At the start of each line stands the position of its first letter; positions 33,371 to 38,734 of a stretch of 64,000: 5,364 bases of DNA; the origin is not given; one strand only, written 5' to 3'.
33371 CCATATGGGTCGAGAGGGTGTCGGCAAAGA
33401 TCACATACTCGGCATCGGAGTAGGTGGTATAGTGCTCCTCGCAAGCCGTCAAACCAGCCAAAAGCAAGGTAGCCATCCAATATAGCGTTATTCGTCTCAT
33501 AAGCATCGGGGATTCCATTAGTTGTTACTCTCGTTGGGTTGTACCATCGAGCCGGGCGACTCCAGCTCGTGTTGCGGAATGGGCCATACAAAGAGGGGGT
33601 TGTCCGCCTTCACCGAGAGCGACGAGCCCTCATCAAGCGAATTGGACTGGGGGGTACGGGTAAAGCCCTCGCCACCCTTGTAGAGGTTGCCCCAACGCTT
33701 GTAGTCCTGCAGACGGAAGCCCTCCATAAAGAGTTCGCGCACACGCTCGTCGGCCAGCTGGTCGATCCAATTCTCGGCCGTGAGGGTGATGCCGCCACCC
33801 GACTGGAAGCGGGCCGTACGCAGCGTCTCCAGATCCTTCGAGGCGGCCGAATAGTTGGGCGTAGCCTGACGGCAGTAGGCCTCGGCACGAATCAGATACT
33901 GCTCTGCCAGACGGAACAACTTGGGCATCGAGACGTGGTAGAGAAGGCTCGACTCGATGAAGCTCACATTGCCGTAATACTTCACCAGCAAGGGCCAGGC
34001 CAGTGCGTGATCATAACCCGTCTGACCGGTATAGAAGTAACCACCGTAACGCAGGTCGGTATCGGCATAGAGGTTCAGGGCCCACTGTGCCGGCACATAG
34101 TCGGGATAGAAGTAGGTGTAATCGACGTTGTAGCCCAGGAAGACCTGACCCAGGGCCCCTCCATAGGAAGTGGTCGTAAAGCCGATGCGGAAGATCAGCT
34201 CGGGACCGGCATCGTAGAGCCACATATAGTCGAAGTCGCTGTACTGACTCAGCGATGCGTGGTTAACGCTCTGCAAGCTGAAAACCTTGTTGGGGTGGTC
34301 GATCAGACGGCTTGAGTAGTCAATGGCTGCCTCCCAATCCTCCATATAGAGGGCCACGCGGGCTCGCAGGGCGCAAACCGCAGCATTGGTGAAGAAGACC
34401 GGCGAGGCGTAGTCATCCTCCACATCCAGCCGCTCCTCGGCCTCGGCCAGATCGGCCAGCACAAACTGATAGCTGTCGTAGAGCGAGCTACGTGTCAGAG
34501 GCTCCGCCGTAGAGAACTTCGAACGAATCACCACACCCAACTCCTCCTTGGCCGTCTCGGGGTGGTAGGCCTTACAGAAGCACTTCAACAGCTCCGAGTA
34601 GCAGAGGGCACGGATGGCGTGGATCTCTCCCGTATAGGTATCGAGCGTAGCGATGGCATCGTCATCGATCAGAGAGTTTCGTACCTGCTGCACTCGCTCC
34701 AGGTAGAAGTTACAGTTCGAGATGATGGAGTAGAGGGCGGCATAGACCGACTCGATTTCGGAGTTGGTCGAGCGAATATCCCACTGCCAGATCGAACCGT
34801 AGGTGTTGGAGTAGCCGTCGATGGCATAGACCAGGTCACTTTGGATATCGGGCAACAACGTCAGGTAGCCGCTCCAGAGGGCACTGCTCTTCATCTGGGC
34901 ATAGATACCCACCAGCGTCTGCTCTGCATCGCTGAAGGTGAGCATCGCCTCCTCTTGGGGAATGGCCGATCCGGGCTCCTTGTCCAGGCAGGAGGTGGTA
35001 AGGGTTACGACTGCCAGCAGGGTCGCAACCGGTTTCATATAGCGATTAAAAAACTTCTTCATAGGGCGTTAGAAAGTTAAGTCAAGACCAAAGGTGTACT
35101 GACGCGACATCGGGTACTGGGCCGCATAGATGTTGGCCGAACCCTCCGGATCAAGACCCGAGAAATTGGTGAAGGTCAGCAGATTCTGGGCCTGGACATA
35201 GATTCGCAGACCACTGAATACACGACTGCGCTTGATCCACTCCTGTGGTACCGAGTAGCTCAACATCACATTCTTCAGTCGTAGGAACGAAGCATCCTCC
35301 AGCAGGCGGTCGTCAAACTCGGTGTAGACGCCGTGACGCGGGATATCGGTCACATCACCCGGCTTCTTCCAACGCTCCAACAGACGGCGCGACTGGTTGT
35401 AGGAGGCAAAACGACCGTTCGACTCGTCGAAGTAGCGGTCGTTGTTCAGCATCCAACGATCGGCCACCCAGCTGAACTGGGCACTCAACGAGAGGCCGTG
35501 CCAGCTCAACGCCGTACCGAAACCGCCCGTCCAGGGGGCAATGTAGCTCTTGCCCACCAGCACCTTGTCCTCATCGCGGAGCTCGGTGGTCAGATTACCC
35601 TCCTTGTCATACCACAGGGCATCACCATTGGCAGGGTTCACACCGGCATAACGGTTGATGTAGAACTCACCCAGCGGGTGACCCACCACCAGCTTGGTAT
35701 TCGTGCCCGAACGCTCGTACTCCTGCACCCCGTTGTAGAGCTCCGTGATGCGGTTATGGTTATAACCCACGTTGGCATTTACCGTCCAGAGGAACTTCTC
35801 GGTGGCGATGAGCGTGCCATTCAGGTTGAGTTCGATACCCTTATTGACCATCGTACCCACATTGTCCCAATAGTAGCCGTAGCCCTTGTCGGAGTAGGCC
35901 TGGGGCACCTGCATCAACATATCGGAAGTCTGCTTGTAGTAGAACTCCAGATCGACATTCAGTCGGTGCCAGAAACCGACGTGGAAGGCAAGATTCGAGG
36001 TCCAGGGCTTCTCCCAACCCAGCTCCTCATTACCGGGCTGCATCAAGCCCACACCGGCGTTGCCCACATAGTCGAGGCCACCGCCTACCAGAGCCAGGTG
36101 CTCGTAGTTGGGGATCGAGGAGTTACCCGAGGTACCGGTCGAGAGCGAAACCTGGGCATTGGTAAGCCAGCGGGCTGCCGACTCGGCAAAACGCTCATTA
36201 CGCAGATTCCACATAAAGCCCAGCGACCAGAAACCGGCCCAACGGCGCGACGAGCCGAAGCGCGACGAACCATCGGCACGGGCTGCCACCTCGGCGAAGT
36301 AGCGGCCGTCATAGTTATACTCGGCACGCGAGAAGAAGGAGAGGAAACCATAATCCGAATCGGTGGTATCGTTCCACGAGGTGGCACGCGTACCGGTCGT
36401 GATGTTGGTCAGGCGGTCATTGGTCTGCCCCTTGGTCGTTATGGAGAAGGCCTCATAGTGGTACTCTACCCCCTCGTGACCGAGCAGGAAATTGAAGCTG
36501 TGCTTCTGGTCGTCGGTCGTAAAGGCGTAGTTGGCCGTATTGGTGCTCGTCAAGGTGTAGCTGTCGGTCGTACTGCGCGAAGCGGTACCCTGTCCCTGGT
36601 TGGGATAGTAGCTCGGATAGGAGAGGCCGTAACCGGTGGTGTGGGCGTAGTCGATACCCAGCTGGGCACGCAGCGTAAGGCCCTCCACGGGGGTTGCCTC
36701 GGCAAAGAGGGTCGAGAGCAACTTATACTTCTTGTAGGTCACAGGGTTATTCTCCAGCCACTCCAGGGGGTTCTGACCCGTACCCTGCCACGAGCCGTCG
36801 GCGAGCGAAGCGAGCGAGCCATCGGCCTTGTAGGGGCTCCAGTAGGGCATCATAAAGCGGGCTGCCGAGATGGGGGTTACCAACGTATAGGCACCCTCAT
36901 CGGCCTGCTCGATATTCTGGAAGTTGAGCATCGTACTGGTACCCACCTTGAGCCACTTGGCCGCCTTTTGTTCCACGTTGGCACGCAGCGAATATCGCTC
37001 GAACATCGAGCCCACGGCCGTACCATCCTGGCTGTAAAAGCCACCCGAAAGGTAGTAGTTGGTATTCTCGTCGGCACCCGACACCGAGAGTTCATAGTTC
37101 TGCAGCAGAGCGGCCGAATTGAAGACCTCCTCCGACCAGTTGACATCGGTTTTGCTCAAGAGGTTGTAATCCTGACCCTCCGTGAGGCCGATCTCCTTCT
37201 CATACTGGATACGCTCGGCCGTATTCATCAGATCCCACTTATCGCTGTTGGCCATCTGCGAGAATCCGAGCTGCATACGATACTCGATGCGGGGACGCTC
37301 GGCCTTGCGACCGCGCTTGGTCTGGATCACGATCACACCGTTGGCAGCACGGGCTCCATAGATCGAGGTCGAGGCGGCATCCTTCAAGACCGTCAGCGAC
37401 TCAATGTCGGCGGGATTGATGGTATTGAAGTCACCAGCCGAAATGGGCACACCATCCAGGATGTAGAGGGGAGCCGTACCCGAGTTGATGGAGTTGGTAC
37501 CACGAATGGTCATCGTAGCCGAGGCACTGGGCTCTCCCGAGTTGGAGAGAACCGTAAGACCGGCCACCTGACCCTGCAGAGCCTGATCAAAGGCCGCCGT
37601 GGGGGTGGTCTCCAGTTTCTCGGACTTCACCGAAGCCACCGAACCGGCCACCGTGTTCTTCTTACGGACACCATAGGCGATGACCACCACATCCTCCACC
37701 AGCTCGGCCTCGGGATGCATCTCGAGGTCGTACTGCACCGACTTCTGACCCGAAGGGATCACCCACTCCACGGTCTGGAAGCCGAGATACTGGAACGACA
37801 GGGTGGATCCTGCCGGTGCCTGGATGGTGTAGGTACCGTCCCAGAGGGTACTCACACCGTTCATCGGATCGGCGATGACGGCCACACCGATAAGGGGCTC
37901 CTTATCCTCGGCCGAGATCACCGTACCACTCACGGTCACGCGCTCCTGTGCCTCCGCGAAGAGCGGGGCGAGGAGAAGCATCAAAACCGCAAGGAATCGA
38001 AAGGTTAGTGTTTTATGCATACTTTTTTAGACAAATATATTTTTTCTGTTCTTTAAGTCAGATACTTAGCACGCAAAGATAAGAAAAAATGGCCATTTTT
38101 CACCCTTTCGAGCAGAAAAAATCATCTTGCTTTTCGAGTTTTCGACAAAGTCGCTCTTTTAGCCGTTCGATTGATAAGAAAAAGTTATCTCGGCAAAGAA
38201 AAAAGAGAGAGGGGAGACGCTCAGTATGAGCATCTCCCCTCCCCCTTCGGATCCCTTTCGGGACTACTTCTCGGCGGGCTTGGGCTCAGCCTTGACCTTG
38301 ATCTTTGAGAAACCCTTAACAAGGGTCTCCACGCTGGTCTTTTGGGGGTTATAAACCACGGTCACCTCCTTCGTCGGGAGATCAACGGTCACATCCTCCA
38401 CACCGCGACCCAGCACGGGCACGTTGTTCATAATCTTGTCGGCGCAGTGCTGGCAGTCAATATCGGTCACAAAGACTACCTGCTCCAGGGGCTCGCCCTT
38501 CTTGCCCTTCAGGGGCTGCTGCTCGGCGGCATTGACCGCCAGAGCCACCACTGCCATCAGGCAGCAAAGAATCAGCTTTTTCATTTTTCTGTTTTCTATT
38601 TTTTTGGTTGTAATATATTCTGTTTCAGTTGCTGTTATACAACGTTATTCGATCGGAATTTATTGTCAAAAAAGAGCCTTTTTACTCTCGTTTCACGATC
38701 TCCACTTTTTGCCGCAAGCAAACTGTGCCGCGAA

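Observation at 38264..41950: PqqD-like, secreted Cys/His-rich protein, TonB-dependent receptor and periplasmic HMA protein: a candidate metal or metallopeptide handling module with no maturase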

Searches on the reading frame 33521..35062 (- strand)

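Call 70: search_protein_families(library=pfam, proteins=[window:33521-35062:-], max_evalue=0.00001)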
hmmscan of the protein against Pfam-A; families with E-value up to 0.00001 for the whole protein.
window:33521-35062:- (514 aa): 2 families
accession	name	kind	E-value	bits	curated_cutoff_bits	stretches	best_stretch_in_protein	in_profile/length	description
PF07980.17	SusD_RagB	-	5.5e-18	66.1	23.1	1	382-510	158-294/297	SusD family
PF14322.12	SusD-like_3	-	1.2e-14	55.5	27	1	26-238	3-191/191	Starch-binding associating with outer membrane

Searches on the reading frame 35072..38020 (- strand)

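Call 70: search_protein_families(library=pfam, proteins=[window:35072-38020:-], max_evalue=0.00001)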
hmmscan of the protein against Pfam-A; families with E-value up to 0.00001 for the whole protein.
window:35072-38020:- (983 aa): 3 families
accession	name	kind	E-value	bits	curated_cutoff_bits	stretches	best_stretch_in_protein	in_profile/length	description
PF07715.20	Plug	-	2.3e-21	76.7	23.9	1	121-229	2-107/107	TonB-dependent Receptor Plug Domain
PF00593.30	TonB_dep_Rec_b-barrel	-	3.9e-14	53.8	27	1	433-947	59-436/436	TonB dependent receptor-like, beta-barrel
PF13715.12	CarbopepD_reg_2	-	1.7e-11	44.5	32.2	1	30-113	1-88/88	CarboxypepD_reg-like domain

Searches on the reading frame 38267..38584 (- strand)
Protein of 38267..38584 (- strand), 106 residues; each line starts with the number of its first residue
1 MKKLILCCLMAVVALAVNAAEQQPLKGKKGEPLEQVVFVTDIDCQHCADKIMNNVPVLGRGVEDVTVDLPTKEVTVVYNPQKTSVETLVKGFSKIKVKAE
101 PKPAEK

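Call 4: search_protein_families(library=pfam, proteins=[window:38267-38584:-], max_evalue=1)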
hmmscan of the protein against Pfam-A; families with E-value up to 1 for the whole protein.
window:38267-38584:- (106 aa): 2 families
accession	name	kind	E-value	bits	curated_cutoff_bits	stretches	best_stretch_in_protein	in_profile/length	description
PF00403.32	HMA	-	1e-10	42.2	24.8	1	36-95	1-59/62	Heavy-metal-associated domain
PF24206.1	DUF7429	-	0.014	16.5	27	1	54-95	6-47/54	Family of unknown function (DUF7429)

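Call 5: search_protein_families(library=ncbifam, proteins=[window:38267-38584:-], max_evalue=1)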
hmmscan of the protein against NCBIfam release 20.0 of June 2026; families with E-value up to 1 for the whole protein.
window:38267-38584:- (106 aa): 14 families
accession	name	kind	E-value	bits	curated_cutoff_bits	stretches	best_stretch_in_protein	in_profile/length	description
NF033781.1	chaper_CopP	exception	1.4e-08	34.7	112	1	36-83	3-49/65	copper-binding metallochaperone CopP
NF033795.1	chaper_CopZ_Bs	exception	2e-08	34.3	91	1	36-89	3-55/66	copper chaperone CopZ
TIGR00003.1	TIGR00003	subfamily_domain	1.1e-06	28.8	62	1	39-88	6-54/66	copper ion binding protein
NF041115.1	UxxU_metal_bind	equivalog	4.6e-06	26.7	95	1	42-102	13-72/74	metal-binding (seleno)protein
NF033794.2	chaper_CopZ_Eh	exception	9.7e-06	25.6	95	1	39-100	6-66/68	copper chaperone CopZ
NF047957.1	CopZ_AFE_1862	equivalog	0.00031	21.1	85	1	39-77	5-42/62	CopZ family metallochaperone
NF045683.1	MerT_CopZ_Se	exception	0.00044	19.8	375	1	5-92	136-220/235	MerT/CopZ fusion-like heavy metal transport selenoprotein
NF033556.1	MerTP_fusion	equivalog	0.0011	18.6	180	1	33-95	120-181/186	mercuric transport protein MerTP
TIGR02052.1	MerP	equivalog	0.0055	17.2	92.55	1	1-90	1-79/92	mercury resistance system periplasmic binding protein MerP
NF008262.1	PRK11033.1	equivalog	0.0058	15.1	1005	1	29-92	37-102/731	zinc/cadmium/mercury/lead-transporting ATPase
NF007463.0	PRK10040.1-2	equivalog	0.008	16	93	1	1-30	1-29/58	hypothetical protein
NF033553.1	MerP_Gpos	exception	0.041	13.7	110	1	25-95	31-107/112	mercury resistance system substrate-binding protein MerP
NF047536.1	Cu_chaper_CsoZ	equivalog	0.047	14.1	77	1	35-79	3-46/66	putative copper chaperone CsoZ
NF038040.1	phero_PhrK_fam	equivalog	0.13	12.5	35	1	1-13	1-14/40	PhrK family phosphatase-inhibitory pheromone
